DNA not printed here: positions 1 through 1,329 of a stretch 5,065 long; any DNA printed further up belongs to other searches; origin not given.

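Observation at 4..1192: GTPase-DUF697 fusion gene translationally coupled to the plasmid rep gene: candidate uncharacterised accessory system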

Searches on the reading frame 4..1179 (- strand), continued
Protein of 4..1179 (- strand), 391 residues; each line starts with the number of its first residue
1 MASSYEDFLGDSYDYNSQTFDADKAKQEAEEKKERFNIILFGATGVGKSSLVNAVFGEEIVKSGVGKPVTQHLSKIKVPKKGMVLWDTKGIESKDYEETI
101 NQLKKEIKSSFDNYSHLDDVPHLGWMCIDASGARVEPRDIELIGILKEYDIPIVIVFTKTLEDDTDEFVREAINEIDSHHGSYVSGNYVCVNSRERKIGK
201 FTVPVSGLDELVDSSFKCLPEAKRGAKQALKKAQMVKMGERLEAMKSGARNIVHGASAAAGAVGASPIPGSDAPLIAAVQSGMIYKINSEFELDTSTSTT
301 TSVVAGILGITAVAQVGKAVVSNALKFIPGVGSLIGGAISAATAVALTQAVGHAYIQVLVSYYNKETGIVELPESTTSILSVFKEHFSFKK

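Call 55: find_encoding_contigs(protein=P0117, flank=9000, max_places=4)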
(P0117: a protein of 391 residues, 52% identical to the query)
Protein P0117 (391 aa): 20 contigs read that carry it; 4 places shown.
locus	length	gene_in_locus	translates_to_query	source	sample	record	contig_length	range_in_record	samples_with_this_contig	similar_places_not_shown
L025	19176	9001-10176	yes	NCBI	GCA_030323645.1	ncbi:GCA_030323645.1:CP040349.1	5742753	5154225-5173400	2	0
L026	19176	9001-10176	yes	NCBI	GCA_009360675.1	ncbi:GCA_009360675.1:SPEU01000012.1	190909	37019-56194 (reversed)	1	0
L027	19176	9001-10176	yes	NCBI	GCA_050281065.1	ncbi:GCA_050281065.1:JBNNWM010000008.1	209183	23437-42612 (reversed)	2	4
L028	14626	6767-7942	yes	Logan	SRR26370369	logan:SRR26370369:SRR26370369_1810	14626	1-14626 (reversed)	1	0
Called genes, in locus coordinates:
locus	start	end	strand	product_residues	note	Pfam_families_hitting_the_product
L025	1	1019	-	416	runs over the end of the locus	PF01946:Thi4 (weak), PF01266:DAO, PF13450:NAD_binding_8 (weak)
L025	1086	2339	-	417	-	PF00464:SHMT, PF00155:Aminotran_1_2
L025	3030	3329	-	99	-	-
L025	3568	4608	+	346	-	PF01212:Beta_elim_lyase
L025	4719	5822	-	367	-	PF00970:FAD_binding_6, PF00175:NAD_binding_1, PF00111:Fer2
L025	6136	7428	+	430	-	PF00355:Rieske, PF00848:Ring_hydroxyl_A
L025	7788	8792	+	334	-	PF13280:WYL, PF25583:WCX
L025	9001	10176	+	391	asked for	PF03193:RsgA_GTPase (weak), PF00350:Dynamin_N (faint), PF01926:MMR_HSR1, PF05128:DUF697 (weak)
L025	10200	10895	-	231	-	-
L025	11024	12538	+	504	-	PF00665:rve, PF22483:Mu-transpos_C_2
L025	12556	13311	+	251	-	PF01695:IstB_IS21, PF20720:nSTAND3 (weak)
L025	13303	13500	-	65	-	-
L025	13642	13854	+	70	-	-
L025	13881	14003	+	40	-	-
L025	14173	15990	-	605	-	PF00009:GTP_EFTU, PF01926:MMR_HSR1 (weak), PF22042:EF-G_D2 (weak), PF03144:GTP_EFTU_D2, PF00679:EFG_C, PF21018:BipA_C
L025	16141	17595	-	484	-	PF22025:ThiI_fer, PF02926:THUMP, PF02568:ThiI, PF06508:QueC (faint)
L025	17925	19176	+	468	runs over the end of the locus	PF03951:Gln-synt_N, PF00120:Gln-synt_C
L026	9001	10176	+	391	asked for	PF03193:RsgA_GTPase (weak), PF00350:Dynamin_N (faint), PF01926:MMR_HSR1, PF05128:DUF697 (weak)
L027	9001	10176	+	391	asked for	PF03193:RsgA_GTPase (weak), PF00350:Dynamin_N (faint), PF01926:MMR_HSR1, PF05128:DUF697 (weak)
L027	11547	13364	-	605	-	PF00009:GTP_EFTU, PF01926:MMR_HSR1 (weak), PF22042:EF-G_D2 (weak), PF03144:GTP_EFTU_D2, PF00679:EFG_C, PF21018:BipA_C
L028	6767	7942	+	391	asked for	PF03193:RsgA_GTPase (weak), PF00350:Dynamin_N (faint), PF01926:MMR_HSR1, PF05128:DUF697 (weak)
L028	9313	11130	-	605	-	PF00009:GTP_EFTU, PF01926:MMR_HSR1 (weak), PF22042:EF-G_D2 (weak), PF03144:GTP_EFTU_D2, PF00679:EFG_C, PF21018:BipA_C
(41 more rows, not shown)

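Call 56: find_encoding_contigs(protein=P0053, flank=9000, max_places=4)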
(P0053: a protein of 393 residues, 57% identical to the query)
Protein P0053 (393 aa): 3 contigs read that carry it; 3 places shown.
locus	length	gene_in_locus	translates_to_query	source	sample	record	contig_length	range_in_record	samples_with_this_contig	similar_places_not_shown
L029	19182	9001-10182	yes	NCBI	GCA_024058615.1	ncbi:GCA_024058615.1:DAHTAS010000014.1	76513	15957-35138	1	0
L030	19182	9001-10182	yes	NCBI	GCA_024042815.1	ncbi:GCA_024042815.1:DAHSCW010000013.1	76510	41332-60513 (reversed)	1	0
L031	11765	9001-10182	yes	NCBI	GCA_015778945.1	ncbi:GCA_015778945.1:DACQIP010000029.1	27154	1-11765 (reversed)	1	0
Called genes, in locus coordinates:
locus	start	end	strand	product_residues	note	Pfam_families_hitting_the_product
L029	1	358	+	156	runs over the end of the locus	PF04002:RadC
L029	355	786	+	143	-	PF10980:DUF2787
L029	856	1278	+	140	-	PF10980:DUF2787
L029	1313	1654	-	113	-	PF06803:DUF1232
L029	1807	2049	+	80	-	-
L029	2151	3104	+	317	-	PF13280:WYL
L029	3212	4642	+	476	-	-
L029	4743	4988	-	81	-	PF05930:Phage_AlpA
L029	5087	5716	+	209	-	PF00091:Tubulin (faint)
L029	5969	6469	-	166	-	PF05869:Dam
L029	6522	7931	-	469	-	-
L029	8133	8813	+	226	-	-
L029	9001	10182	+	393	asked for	PF03193:RsgA_GTPase (weak), PF04548:AIG1 (weak), PF00350:Dynamin_N (faint), PF01926:MMR_HSR1, PF05128:DUF697 (weak)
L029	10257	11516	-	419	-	PF13356:Arm-DNA-bind_3, PF00589:Phage_integrase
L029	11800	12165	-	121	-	PF07226:DUF1422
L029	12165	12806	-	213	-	PF00440:TetR_N, PF21943:TetR_C_46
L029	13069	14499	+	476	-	PF01946:Thi4 (weak), PF00890:FAD_binding_2 (weak), PF01134:GIDA (faint), PF07992:Pyr_redox_2, PF12831:FAD_oxidored, PF13450:NAD_binding_8 (weak), PF00070:Pyr_redox, PF02852:Pyr_redox_dim, +2 more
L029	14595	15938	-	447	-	PF01554:MatE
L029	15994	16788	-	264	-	PF04072:LCM (weak)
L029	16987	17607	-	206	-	PF01726:LexA_DNA_bind, PF00717:Peptidase_S24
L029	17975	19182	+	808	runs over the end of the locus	PF27464:PlsB_N, PF01553:Acyltransferase, PF19277:GPAT_C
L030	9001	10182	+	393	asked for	PF03193:RsgA_GTPase (weak), PF04548:AIG1 (weak), PF00350:Dynamin_N (faint), PF01926:MMR_HSR1, PF05128:DUF697 (weak)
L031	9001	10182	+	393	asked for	PF03193:RsgA_GTPase (weak), PF04548:AIG1 (weak), PF00350:Dynamin_N (faint), PF01926:MMR_HSR1, PF05128:DUF697 (weak)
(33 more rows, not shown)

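Call 57: find_encoding_contigs(protein=P0065, flank=9000, max_places=3)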
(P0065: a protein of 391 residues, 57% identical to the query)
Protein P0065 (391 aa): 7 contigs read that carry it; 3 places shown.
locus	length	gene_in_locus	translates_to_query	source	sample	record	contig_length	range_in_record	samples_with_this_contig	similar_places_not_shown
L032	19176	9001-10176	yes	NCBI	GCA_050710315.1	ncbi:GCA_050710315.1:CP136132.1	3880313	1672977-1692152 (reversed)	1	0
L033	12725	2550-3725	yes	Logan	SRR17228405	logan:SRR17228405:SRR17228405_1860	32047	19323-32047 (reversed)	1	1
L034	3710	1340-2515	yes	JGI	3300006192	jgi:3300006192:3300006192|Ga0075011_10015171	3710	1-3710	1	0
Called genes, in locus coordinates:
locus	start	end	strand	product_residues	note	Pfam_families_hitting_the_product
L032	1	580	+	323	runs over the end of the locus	PF01032:FecCD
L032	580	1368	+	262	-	PF00005:ABC_tran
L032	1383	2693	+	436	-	PF01656:CbiA, PF07685:GATase_3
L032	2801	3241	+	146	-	PF11071:Nuc_deoxyri_tr3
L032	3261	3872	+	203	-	PF02572:CobA_CobO_BtuR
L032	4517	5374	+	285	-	PF13495:Phage_int_SAM_4, PF00589:Phage_integrase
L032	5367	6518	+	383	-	PF14319:Zn_Tnp_IS91, PF04986:Y2_Tnp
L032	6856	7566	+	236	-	PF00106:adh_short, PF13561:adh_short_C2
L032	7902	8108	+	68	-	PF13619:KTSC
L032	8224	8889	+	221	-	-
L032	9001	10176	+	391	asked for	PF03193:RsgA_GTPase (weak), PF01926:MMR_HSR1, PF05128:DUF697 (weak)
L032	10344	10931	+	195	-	-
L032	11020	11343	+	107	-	-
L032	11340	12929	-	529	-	PF13007:LZ_Tnp_IS66, PF13005:zf-IS66, PF03050:DDE_Tnp_IS66, PF13817:DDE_Tnp_IS66_C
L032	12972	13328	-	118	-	PF05717:TnpB_IS66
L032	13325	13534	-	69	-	-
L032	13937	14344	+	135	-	-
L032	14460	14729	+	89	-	PF02604:PhdYeFM_antitox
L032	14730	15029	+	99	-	PF05016:ParE_toxin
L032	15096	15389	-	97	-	PF05016:ParE_toxin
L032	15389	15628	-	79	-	PF03693:ParD_antitoxin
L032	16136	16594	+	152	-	-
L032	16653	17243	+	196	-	PF03848:TehB, PF13489:Methyltransf_23 (weak), PF08241:Methyltransf_11 (weak), PF08242:Methyltransf_12 (weak), PF13649:Methyltransf_25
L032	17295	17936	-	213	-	PF01965:DJ-1_PfpI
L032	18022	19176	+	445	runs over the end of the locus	PF00392:GntR, PF12897:Asp_aminotransf, PF00155:Aminotran_1_2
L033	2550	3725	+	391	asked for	PF03193:RsgA_GTPase (weak), PF01926:MMR_HSR1, PF05128:DUF697 (weak)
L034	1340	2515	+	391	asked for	PF03193:RsgA_GTPase (weak), PF01926:MMR_HSR1, PF05128:DUF697 (weak)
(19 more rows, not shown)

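Call 59: search_protein_families(library=padloc, proteins=[L011:3525-4184:+, L029:8133-8813:+, L032:8224-8889:+, L025:10200-10895:-, L025:7788-8792:+, L029:6522-7931:-, L029:3212-4642:+, L015:1309-2295:+, L032:10344-10931:+], max_evalue=0.001)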
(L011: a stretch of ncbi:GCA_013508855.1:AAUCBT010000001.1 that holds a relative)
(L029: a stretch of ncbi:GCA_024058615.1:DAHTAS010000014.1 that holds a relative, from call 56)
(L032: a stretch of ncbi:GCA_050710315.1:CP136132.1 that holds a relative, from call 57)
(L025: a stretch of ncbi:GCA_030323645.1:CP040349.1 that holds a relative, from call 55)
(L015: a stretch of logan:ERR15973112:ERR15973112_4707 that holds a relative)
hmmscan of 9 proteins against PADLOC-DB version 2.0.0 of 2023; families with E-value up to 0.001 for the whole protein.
L011:3525-4184:+ (219 aa): 0 families

L029:8133-8813:+ (226 aa): 0 families

L032:8224-8889:+ (221 aa): 3 families
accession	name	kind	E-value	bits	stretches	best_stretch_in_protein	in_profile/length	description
PDLC04024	PD-T4-10_B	-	1.2e-37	128.2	1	6-214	138-346/353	-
PDLC04026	PD-T4-10_B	-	1.7e-24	84.9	1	10-214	154-358/367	-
PDLC04025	PD-T4-10_B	-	2.6e-24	84.2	1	7-214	27-234/244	-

L025:10200-10895:- (231 aa): 0 families

L025:7788-8792:+ (334 aa): 3 families
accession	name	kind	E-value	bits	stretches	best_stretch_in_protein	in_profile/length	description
PDLC01652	WYL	-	6.6e-22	76.5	1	150-322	15-155/162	"CAS-I,CAS-II,CAS-III,CAS-IV,CAS-V,CAS-VI; associated_signaling"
PDLC01457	WYL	-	2.9e-18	64.3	1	8-315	3-227/229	"CAS-I,CAS-II,CAS-III,CAS-IV,CAS-V,CAS-VI; associated_signaling"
PDLC01766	Cas3c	-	4.5e-10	36.4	1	28-332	21-316/1009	-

L029:6522-7931:- (469 aa): 0 families

L029:3212-4642:+ (476 aa): 0 families

L015:1309-2295:+ (328 aa): 4 families
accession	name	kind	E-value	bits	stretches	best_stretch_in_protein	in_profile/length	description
PDLC04990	PDC-S31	-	1.1e-51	174.1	1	2-284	2-254/259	-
PDLC04991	PDC-S31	-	1.9e-33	113.9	2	127-282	58-196/208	-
PDLC04994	PDC-S31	-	6e-32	109.1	1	3-285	13-270/273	-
PDLC04992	PDC-S31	-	4.1e-11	41.1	1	128-253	53-183/220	-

L032:10344-10931:+ (195 aa): 0 families

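Call 86: fold_search(model_id=the predicted structure, library=viral)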
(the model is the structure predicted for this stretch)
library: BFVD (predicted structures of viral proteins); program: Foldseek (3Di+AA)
matches with E <= 10: 401; with E <= 0.001: 9
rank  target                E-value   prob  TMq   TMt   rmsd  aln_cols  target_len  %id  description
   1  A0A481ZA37            3.5e-05  1.00  0.33  0.30  16.6       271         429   13  AIG1 family protein [Pithovirus LCPAC304]
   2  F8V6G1                1.7e-04  1.00  0.33  0.37  12.6       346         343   14  Uncharacterized protein R618a [Acanthamoeba polyphaga mimivirus]
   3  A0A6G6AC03            4.0e-04  1.00  0.29  0.21  15.8       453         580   10  Putative GTPase [Borely moumouvirus]
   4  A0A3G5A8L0            4.8e-04  1.00  0.31  0.20  17.5       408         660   11  Dynamin family GTPase [Hyperionvirus sp.]
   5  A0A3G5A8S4            6.1e-04  1.00  0.25  0.49   5.7       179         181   18  Putative small GTP-binding protein [Hyperionvirus sp.]
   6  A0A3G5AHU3            6.1e-04  1.00  0.30  0.48  10.2       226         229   15  AIG1-type G domain-containing protein [Sylvanvirus sp.]
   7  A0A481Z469            7.0e-04  1.00  0.33  0.32   5.4       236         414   15  Elongation factor Tu GTP binding domain protein [Pithovirus LCPAC101]
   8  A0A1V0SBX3            8.1e-04  1.00  0.31  0.23  11.8       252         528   15  GTPase [Catovirus CTV1]
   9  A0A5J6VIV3            8.1e-04  1.00  0.31  0.24   8.1       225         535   12  G domain-containing protein (Fragment) [Megaviridae environmental sample]
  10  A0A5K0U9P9            1.1e-03  1.00  0.29  0.20   8.7       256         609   12  PHD finger-like domain-containing protein 5A [Yasminevirus sp. GU-2018]
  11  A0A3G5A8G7            1.4e-03  1.00  0.33  0.51   7.4       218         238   21  AIG1-type G domain-containing protein [Hyperionvirus sp.]
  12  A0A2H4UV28            1.4e-03  1.00  0.27  0.41   6.8       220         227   16  Ras like GTPase [Bodo saltans virus]
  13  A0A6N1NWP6            1.5e-03  1.00  0.30  0.44  11.4       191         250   18  Dynamin N-terminal domain-containing protein [Tupanvirus soda lake]
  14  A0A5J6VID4            2.2e-03  1.00  0.29  0.16  10.1       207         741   12  protein-synthesizing GTPase [Megaviridae environmental sample]
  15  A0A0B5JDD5            2.5e-03  1.00  0.33  0.24   5.7       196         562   19  Uncharacterized protein [Pandoravirus inopinatum]
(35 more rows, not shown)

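Call 88: find_encoding_contigs(protein=P0121, flank=8000, max_places=3)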
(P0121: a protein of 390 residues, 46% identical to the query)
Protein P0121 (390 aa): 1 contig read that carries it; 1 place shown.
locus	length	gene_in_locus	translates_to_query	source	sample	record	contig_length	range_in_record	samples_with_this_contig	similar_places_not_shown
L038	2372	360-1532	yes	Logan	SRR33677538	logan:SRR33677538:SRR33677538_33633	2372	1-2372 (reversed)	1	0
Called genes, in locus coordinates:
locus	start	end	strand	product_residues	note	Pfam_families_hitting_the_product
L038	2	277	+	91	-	?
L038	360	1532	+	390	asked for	PF03193:RsgA_GTPase (weak), PF05049:IIGP, PF01926:MMR_HSR1, PF04548:AIG1 (weak), PF08477:Roc (faint), PF05128:DUF697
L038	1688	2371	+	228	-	?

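Call 89: find_related_loci(query=A1, collection=genome_contigs, flank=8000)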
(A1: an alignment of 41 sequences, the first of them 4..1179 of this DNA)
Query A1 (391 aa) in genome_contigs; peptide patterns used: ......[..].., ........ (x = any residue, [..] = any of these).
58 stretches matched a pattern; 36 encode a relative of the query (tblastn E <= 1e-3); 35 distinct loci.
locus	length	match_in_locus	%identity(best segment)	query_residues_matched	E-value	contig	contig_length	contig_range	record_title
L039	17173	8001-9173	86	1-391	0e+0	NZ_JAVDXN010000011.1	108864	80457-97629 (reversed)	Mixta sp. BE291 Ga0454568_11, whole genome shotgun sequence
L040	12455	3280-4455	57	1-391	3e-145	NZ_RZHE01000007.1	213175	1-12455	Vreelandella populi strain MC 7, whole genome shotgun sequence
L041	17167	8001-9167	58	3-390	1e-139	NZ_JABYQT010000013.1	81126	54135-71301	Vreelandella aquamarina strain MB598 NODE_13_length_81126_cov_12.682441, whole genome shotgun sequence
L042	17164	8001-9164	57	5-391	4e-138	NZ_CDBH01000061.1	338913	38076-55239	Aeromonas dhakensis strain CIP 107500, whole genome shotgun sequence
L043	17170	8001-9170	57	3-391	4e-138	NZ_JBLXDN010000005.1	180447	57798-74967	MAG: Nitrincola sp. isolate ES20-09 S20maxbin_out.025RE.5K@5, whole genome shotgun sequence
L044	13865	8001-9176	56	1-391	2e-133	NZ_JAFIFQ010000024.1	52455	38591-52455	MAG: Alkalimonas sp. isolate Super_Day4_Bin.14 NODE_294_length_52455_cov_17.019885, whole genome shotgun sequence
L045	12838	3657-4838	54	4-387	4e-130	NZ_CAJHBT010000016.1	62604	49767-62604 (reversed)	Psychrobacter urativorans isolate Psychrobacter urativorans ACAM311, whole genome shotgun sequence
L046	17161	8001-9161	50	4-384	4e-126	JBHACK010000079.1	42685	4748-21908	MAG: Acinetobacter sp. isolate Meta-Z_MAG_32 Meta-Z__65897, whole genome shotgun sequence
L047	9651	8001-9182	53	3-387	3e-123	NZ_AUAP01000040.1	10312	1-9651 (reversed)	Conchiformibius kuhniae DSM 17694 G392DRAFT_scaffold00034.34_C, whole genome shotgun sequence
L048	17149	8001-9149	49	4-387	5e-118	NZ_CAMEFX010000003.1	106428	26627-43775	MAG: uncultured Actinobacillus sp. isolate SRR11489771_bin.12_metaWRAP_v1.3_MAG ERZ11466745.15, whole genome shotgun seq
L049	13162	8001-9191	46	1-387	7e-115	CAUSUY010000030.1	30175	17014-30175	MAG TPA_asm: uncultured Neisseria sp. isolate DRR247343_bin.14_MetaWRAP_v1.3_MAG genome assembly, contig: ERZ14222128.10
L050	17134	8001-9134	45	8-387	1e-94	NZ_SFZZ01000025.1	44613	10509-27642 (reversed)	Helicobacter pylori strain M-Mx-2006-276 contig0025, whole genome shotgun sequence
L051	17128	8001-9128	44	8-387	1e-90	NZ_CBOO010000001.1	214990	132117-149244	Helicobacter pylori SA37A, whole genome shotgun sequence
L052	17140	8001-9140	40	8-387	6e-81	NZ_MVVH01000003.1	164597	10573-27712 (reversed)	Helicobacter pylori strain HP14021 Contig_3, whole genome shotgun sequence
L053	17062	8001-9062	45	29-387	2e-80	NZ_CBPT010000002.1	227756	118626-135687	Helicobacter pylori SA221C, whole genome shotgun sequence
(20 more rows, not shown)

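Call 94: search_protein_families(library=padloc, alignment_id=A6, max_evalue=1e-8)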
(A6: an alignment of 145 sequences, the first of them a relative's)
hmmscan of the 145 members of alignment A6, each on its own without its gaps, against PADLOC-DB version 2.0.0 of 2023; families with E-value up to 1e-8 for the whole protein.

A. member 1, L039:1211-2029:- (273 aa): 0 families

B. families by the number of members that match (of 145 scanned): 43 families (the first 25 are shown)
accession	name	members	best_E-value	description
PDLC01457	WYL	2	2.1e-26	"CAS-I,CAS-II,CAS-III,CAS-IV,CAS-V,CAS-VI; associated_signaling"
PDLC01652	WYL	2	7e-21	"CAS-I,CAS-II,CAS-III,CAS-IV,CAS-V,CAS-VI; associated_signaling"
PDLC02926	HTH_VI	2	1.2e-13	-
PDLC03954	RmrA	2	6.8e-10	-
PDLC03015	TIR-NLR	1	0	-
PDLC02203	MzaA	1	2.4e-40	-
PDLC00911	QueC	1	1.3e-22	QueC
PDLC04134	mad2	1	5.2e-22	mads_2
PDLC03667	Control_protein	1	1.8e-20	control protein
PDLC00303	PtuA1|PtuA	1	2.5e-17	AAA ATPase domain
PDLC00283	PtuA1|PtuA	1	2.9e-16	AAA ATPase domain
PDLC01734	typeIV_RecD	1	3.6e-16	RecD_0_IVD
PDLC00273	PtuA1|PtuA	1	4.4e-16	AAA ATPase domain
PDLC00266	PtuA1|PtuA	1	2.5e-15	AAA ATPase domain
PDLC00290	PtuA1|PtuA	1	3.2e-15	AAA ATPase domain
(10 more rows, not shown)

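Call 95: search_protein_families(library=pfam, alignment_id=A6, max_evalue=0.00001)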
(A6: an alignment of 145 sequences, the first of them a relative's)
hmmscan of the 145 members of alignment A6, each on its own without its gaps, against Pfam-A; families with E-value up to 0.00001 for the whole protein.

A. member 1, L039:1211-2029:- (273 aa): 1 family
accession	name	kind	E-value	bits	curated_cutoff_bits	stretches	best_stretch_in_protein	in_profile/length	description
PF00817.25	IMS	-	1e-12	48.6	23.2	1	67-118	2-54/148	impB/mucB/samB family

B. families by the number of members that match (of 145 scanned): 187 families (the first 25 are shown)
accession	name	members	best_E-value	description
PF00589.27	Phage_integrase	3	1.4e-32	Phage integrase family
PF01381.28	HTH_3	3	2.6e-18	Helix-turn-helix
PF00133.28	tRNA-synt_1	2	4.3e-139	tRNA synthetases class I (I, L, M and V)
PF03739.19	LptF_LptG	2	7.5e-69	Lipopolysaccharide export system permease LptF/LptG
PF00106.31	adh_short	2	1.3e-60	short chain dehydrogenase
PF13561.12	adh_short_C2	2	7.6e-56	Enoyl-(Acyl carrier protein) reductase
PF03797.25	Autotransporter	2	4.2e-41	Autotransporter beta-domain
PF07690.21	MFS_1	2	1.5e-39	Major Facilitator Superfamily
PF00817.25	IMS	2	7.4e-37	impB/mucB/samB family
PF00892.27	EamA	2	9.7e-27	EamA-like transporter family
PF01925.25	TauE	2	3.2e-25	Sulfite exporter TauE/SafE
PF09334.17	tRNA-synt_1g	2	1.8e-19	tRNA synthetases class I (M)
PF13409.12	GST_N_2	2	1.1e-14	Glutathione S-transferase, N-terminal domain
PF08659.16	KR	2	1.3e-13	KR domain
PF13417.12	GST_N_3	2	6.7e-13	Glutathione S-transferase, N-terminal domain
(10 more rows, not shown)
